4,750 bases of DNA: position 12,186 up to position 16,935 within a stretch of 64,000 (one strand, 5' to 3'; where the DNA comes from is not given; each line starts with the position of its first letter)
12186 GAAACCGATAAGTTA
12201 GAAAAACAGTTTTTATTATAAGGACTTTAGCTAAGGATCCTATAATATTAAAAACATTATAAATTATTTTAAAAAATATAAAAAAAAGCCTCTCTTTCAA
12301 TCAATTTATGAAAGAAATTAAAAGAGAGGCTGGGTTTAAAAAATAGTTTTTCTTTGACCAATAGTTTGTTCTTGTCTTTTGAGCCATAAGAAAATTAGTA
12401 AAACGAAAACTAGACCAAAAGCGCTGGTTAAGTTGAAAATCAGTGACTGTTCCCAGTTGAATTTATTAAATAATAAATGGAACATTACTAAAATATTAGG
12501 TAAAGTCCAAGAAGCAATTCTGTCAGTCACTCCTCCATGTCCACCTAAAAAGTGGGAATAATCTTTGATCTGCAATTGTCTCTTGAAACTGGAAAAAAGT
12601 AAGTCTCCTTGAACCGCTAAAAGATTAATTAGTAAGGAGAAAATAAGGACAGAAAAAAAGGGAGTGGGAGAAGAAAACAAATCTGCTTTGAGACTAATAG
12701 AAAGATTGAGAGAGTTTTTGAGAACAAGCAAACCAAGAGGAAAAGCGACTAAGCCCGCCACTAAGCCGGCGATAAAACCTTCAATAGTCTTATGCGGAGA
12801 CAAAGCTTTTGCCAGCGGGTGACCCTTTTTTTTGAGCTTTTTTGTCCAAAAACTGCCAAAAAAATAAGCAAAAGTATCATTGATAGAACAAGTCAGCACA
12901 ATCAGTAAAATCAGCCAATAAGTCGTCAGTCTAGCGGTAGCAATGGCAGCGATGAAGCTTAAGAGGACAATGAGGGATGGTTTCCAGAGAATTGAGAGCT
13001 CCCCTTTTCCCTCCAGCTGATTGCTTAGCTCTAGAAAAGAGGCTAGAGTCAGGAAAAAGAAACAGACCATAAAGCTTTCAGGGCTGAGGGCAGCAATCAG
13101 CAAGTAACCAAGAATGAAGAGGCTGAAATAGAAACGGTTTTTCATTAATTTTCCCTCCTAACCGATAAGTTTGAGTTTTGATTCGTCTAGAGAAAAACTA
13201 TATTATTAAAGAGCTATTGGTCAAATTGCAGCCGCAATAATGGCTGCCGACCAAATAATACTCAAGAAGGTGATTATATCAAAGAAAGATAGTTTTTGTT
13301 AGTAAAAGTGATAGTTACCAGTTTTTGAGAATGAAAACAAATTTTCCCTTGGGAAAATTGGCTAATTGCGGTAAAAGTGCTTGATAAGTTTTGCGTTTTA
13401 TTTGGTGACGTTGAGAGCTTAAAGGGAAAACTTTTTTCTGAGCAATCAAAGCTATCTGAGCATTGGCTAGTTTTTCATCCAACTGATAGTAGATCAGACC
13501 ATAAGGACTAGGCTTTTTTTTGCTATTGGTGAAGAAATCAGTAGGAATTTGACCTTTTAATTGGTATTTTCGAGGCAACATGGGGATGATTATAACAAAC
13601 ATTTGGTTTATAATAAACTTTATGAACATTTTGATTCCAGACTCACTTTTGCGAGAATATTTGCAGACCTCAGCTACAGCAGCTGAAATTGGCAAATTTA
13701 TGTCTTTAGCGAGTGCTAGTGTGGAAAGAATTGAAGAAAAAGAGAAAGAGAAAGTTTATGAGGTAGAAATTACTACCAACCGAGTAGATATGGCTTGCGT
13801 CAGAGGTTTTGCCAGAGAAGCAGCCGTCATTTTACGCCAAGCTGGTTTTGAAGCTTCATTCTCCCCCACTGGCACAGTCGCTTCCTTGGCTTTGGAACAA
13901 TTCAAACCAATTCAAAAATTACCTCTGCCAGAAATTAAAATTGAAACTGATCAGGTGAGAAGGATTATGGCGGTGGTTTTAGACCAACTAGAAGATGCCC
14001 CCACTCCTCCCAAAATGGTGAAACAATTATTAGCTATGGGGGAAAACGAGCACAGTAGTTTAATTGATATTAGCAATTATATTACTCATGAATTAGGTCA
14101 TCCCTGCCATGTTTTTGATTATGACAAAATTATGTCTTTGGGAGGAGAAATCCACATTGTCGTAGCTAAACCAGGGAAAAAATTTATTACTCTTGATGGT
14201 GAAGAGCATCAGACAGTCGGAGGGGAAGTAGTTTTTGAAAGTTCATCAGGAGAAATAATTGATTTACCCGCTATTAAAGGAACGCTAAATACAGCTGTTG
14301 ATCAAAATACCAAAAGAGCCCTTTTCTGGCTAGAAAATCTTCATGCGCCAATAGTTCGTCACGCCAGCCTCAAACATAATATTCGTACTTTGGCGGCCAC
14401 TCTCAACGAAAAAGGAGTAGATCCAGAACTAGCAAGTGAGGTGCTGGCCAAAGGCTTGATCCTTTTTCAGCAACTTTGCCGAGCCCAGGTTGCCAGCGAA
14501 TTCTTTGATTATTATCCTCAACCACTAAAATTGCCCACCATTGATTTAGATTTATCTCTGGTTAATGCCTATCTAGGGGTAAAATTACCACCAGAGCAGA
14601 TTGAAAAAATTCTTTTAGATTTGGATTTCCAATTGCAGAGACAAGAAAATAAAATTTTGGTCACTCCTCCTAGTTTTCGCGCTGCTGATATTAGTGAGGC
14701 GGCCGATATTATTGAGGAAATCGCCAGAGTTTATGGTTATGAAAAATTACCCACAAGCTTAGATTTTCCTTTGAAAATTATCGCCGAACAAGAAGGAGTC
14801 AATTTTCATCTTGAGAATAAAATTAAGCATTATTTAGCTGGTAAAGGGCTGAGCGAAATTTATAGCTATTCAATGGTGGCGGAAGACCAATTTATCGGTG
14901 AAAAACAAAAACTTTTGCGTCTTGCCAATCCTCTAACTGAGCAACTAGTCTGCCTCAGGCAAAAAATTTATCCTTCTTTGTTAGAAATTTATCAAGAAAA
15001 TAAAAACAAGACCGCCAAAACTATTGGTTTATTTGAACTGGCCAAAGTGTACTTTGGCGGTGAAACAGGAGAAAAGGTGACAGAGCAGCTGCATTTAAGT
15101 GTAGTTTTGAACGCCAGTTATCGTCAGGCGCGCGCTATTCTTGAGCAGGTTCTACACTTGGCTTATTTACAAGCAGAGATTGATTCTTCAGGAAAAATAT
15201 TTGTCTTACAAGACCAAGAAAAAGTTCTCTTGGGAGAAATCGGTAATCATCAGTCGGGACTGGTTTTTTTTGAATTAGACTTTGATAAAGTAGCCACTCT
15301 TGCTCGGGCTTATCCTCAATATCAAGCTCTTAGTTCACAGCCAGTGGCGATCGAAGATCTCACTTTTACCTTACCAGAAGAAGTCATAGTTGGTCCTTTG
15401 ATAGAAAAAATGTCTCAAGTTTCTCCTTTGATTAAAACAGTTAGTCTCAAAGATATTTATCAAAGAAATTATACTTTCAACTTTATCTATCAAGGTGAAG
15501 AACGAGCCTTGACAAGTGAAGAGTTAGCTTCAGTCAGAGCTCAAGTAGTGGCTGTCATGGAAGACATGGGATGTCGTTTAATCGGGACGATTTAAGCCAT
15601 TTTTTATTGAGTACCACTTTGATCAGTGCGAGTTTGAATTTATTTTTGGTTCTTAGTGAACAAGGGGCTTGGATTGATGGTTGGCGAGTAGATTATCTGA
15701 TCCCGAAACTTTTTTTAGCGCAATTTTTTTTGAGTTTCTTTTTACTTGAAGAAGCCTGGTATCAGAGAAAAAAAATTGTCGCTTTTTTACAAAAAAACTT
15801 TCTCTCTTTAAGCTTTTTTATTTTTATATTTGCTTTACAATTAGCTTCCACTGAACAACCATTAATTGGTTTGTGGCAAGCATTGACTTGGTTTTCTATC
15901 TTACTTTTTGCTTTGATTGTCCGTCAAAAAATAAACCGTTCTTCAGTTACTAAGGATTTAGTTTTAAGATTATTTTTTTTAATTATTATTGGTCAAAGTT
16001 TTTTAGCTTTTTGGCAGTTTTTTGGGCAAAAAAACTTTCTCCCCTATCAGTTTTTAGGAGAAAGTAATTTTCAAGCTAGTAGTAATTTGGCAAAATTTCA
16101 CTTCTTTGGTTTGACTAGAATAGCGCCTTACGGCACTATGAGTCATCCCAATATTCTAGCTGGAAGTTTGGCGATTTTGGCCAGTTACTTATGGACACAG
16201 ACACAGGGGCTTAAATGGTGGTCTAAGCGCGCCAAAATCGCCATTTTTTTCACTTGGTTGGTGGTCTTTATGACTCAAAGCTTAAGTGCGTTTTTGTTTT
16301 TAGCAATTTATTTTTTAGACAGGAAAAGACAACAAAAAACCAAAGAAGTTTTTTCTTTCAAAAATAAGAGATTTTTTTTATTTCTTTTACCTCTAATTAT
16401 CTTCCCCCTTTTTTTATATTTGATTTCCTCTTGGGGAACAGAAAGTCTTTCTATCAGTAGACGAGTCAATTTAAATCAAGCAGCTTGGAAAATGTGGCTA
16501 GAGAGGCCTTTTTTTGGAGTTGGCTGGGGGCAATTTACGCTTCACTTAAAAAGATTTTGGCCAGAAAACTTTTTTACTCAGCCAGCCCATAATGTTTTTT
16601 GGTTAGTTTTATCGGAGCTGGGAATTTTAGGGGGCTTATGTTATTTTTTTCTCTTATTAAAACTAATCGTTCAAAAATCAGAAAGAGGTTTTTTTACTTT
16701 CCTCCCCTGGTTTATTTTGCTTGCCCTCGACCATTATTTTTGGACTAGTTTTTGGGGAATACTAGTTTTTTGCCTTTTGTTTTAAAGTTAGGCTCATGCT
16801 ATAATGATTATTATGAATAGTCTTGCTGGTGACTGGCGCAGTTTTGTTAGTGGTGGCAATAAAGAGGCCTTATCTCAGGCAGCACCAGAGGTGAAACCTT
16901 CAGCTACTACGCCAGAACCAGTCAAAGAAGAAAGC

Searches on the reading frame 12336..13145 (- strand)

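Call 9: search_protein_families(library=pfam, proteins=[window:12336-13145:-])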
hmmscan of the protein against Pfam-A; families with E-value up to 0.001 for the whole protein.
window:12336-13145:- (269 aa): 2 families
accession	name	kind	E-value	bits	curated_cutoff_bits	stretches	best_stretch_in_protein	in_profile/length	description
PF01148.25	CTP_transf_1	-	3.4e-33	116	24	1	21-221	74-258/264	Cytidylyltransferase family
PF01864.22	CarS-like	-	0.00093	19.7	22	0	81-195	10-116/175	CDP-archaeol synthase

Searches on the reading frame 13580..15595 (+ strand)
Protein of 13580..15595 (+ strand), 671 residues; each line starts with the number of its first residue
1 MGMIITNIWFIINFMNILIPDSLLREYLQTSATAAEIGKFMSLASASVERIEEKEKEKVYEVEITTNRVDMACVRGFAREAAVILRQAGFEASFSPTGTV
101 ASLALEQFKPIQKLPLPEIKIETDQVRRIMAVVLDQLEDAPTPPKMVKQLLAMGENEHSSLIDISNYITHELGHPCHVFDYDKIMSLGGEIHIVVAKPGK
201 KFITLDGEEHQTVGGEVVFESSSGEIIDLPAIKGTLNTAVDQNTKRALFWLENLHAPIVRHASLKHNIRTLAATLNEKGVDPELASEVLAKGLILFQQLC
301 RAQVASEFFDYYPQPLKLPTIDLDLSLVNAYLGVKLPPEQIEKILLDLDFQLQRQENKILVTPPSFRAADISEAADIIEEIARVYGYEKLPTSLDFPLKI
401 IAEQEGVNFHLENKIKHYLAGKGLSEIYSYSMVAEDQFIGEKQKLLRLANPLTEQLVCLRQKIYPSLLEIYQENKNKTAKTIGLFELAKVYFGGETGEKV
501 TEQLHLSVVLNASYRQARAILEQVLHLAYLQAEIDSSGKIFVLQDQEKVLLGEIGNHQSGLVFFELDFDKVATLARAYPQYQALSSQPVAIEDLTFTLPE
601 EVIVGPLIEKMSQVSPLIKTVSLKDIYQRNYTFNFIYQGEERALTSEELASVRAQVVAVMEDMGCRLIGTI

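Call 9: search_protein_families(library=pfam, proteins=[window:13580-15595:+])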
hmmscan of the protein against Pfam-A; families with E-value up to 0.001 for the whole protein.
window:13580-15595:+ (671 aa): 5 families
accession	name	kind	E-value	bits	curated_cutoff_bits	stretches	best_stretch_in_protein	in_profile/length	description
PF03483.22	B3_4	-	9.7e-35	120.2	29.3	1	126-300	2-173/174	B3/4 domain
PF03484.21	B5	-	1.1e-22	80.4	28.6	1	321-387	1-67/67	tRNA synthetase B5 domain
PF17759.6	tRNA_synthFbeta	-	7.6e-22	78.3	22.4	1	407-512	17-127/214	Phenylalanyl tRNA synthetase beta chain CLM domain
PF03147.19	FDX-ACB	-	1.3e-06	29.2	31.1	1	585-661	1-86/94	Ferredoxin-fold anticodon binding domain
PF18262.7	PhetRS_B1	-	0.00062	20.4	26.8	0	50-82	46-78/83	Phe-tRNA synthetase beta subunit B1 domain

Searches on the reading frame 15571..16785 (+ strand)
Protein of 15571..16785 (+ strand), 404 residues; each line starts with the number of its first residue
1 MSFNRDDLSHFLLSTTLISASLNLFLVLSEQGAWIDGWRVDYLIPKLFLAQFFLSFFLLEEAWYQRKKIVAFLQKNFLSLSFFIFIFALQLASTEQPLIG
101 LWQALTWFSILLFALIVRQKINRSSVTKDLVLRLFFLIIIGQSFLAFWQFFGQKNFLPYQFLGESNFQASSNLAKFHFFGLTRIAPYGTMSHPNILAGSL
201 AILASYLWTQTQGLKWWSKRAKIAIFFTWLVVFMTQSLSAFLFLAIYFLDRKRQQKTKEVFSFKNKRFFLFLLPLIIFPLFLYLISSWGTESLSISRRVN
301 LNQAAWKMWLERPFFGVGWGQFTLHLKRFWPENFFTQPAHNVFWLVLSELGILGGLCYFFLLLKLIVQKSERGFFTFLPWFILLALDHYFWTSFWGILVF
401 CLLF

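Call 9: search_protein_families(library=pfam, proteins=[window:15571-16785:+])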
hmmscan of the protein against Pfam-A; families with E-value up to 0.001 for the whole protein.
window:15571-16785:+ (404 aa): 1 family
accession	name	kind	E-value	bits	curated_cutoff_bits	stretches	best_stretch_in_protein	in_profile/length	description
PF04932.20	Wzy_C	-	9.7e-12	45.4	31.7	1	224-359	2-149/149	O-Antigen ligase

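Call 11: search_protein_families(library=ncbifam, proteins=[window:15571-16785:+], max_evalue=0.01)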
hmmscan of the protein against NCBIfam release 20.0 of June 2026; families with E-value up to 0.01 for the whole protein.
window:15571-16785:+ (404 aa): 1 family
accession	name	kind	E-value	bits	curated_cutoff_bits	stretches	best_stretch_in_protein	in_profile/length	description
NF038001.1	HYExAFE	subfamily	0.0058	16.5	60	1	210-282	68-139/166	HYExAFE family protein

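Call 56: find_homologous_proteins(query=window:15571-16785:+)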
Query window:15571-16785:+ (404 aa): 62 proteins with E <= 0.001 among 8000 candidates.
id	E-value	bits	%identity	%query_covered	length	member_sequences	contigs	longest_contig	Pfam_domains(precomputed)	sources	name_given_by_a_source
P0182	1.8e-259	879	100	100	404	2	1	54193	PF04932.21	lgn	-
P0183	1.5e-87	313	41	98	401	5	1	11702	-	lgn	-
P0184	4.5e-48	183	35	99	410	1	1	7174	PF04932.21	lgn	-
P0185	8.3e-47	179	35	95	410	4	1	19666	PF04932.21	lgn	-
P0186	1.8e-46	177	34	94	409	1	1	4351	PF04932.21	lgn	-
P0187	3.4e-44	170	34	95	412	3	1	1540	PF04932.21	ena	-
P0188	4.6e-43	166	38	97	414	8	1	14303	PF04932.21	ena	-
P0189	4.7e-43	166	35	93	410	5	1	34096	PF04932.21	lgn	-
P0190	1.1e-42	165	32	96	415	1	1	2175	PF04932.21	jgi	jgi:hypothetical protein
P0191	1.6e-42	164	35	93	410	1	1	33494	PF04932.21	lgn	-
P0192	2.4e-42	164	35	95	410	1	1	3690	PF04932.21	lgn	-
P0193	3.1e-42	164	36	80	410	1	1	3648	PF04932.21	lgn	-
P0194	2.1e-41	161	36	93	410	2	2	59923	PF04932.21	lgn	-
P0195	2.4e-41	161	36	80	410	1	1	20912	PF04932.21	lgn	-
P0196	9.8e-41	159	36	93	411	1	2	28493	PF04932.21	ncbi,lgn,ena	-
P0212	4.1e-29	120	31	99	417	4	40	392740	PF04932.21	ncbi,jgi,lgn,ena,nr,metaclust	ncbi:MAG: hypothetical protein COU63_04245 [Candidatus Pacebacteria bacterium CG10_big_fil_rev_8_21_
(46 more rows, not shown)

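Call 57: find_encoding_contigs(protein=P0183, flank=7000, max_places=2)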
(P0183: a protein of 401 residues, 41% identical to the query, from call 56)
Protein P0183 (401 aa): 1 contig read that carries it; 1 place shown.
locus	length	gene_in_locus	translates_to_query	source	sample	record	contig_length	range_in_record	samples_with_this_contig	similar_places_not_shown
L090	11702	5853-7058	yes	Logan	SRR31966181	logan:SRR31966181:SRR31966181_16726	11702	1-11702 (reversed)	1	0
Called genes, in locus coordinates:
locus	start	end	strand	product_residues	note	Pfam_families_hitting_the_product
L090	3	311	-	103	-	?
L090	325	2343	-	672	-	PF02518:HATPase_c, PF00204:DNA_gyraseB, PF01751:Toprim, PF00986:DNA_gyraseB_C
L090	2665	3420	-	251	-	PF01148:CTP_transf_1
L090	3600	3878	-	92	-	PF00825:Ribonuclease_P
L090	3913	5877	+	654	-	PF03483:B3_4, PF03484:B5, PF17759:tRNA_synthFbeta, PF03147:FDX-ACB (weak)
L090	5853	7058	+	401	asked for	-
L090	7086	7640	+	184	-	-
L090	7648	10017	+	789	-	PF26449:DUF8128, PF01935:DUF87, PF10412:TrwB_AAD_bind (weak)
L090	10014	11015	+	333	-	PF00106:adh_short, PF08659:KR (weak), PF01073:3Beta_HSD (weak), PF01370:Epimerase, PF02719:Polysacc_synt_2 (faint), PF07993:NAD_binding_4 (faint), PF13561:adh_short_C2 (weak), PF16363:GDP_Man_Dehyd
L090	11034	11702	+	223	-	?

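Call 58: find_encoding_contigs(protein=P0194, flank=7000, max_places=2)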
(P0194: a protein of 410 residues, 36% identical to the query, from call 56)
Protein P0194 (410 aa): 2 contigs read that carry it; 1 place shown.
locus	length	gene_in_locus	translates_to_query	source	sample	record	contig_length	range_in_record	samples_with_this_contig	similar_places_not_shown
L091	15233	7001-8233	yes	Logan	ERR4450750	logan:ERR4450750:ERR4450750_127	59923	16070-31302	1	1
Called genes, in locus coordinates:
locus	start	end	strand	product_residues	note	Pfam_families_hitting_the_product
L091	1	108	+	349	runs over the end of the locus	PF00044:Gp_dh_N, PF02800:Gp_dh_C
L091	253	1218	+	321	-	PF05697:Trigger_N, PF05698:Trigger_C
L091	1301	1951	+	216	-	PF18904:DUF5660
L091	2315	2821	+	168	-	PF05198:IF3_N, PF00707:IF3_C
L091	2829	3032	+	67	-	PF01632:Ribosomal_L35p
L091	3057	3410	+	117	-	PF00453:Ribosomal_L20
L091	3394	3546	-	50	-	-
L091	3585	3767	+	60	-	-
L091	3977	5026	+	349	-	PF02912:Phe_tRNA-synt_N, PF01409:tRNA-synt_2d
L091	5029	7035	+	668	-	PF03483:B3_4, PF03484:B5, PF17759:tRNA_synthFbeta, PF03147:FDX-ACB (weak)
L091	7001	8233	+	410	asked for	PF04932:Wzy_C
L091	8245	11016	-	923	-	PF00912:Transgly, PF00905:Transpeptidase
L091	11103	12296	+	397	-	PF00579:tRNA-synt_1b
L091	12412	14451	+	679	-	PF17191:RecG_wedge, PF00270:DEAD, PF04851:ResIII, PF00271:Helicase_C, PF22590:Cas3-like_C_2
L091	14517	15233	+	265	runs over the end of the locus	-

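Call 59: find_encoding_contigs(protein=P0212, flank=7000, max_places=2)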
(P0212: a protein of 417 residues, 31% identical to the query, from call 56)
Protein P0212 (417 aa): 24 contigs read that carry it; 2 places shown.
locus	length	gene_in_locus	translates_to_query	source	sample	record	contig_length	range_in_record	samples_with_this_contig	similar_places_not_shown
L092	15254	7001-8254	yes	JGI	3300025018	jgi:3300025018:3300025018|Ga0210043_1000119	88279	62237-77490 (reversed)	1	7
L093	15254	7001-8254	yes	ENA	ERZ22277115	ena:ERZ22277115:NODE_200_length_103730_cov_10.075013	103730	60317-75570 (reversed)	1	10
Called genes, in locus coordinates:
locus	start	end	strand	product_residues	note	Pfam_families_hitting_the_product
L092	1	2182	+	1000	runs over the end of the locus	PF14284:PcfJ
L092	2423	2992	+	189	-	PF05198:IF3_N, PF00707:IF3_C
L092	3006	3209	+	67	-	PF01632:Ribosomal_L35p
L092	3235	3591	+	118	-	PF00453:Ribosomal_L20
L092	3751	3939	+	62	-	-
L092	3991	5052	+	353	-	PF02912:Phe_tRNA-synt_N, PF01409:tRNA-synt_2d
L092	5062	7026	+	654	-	PF03483:B3_4, PF03484:B5, PF03147:FDX-ACB (faint), PF17759:tRNA_synthFbeta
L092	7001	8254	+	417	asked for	PF04932:Wzy_C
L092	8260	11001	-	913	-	PF00912:Transgly, PF00905:Transpeptidase, PF17957:Big_7 (faint)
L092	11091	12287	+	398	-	PF00579:tRNA-synt_1b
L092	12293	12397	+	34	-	-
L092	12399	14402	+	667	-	PF17191:RecG_wedge, PF01336:tRNA_anti-codon (faint), PF00270:DEAD, PF04851:ResIII, PF00271:Helicase_C, PF22590:Cas3-like_C_2 (faint)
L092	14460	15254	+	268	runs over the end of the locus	-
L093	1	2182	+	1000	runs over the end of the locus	PF14284:PcfJ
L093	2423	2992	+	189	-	PF05198:IF3_N, PF00707:IF3_C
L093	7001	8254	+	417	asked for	PF04932:Wzy_C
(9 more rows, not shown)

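Call 81: search_solved_structures(query=A4, max_evalue=10, show_alignments=2)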
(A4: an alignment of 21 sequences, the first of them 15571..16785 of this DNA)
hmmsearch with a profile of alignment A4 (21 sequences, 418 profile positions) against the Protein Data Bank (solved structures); distinct sequences matched with E-value up to 10: 2.
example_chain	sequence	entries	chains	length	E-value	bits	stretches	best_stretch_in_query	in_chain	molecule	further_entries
7tpg_B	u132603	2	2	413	0.0046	19.2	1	291-363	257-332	Putative cell surface polysaccharide polymerase/ligase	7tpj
4zpx_A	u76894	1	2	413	0.62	12.1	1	210-266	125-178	ATP-dependent protease Lon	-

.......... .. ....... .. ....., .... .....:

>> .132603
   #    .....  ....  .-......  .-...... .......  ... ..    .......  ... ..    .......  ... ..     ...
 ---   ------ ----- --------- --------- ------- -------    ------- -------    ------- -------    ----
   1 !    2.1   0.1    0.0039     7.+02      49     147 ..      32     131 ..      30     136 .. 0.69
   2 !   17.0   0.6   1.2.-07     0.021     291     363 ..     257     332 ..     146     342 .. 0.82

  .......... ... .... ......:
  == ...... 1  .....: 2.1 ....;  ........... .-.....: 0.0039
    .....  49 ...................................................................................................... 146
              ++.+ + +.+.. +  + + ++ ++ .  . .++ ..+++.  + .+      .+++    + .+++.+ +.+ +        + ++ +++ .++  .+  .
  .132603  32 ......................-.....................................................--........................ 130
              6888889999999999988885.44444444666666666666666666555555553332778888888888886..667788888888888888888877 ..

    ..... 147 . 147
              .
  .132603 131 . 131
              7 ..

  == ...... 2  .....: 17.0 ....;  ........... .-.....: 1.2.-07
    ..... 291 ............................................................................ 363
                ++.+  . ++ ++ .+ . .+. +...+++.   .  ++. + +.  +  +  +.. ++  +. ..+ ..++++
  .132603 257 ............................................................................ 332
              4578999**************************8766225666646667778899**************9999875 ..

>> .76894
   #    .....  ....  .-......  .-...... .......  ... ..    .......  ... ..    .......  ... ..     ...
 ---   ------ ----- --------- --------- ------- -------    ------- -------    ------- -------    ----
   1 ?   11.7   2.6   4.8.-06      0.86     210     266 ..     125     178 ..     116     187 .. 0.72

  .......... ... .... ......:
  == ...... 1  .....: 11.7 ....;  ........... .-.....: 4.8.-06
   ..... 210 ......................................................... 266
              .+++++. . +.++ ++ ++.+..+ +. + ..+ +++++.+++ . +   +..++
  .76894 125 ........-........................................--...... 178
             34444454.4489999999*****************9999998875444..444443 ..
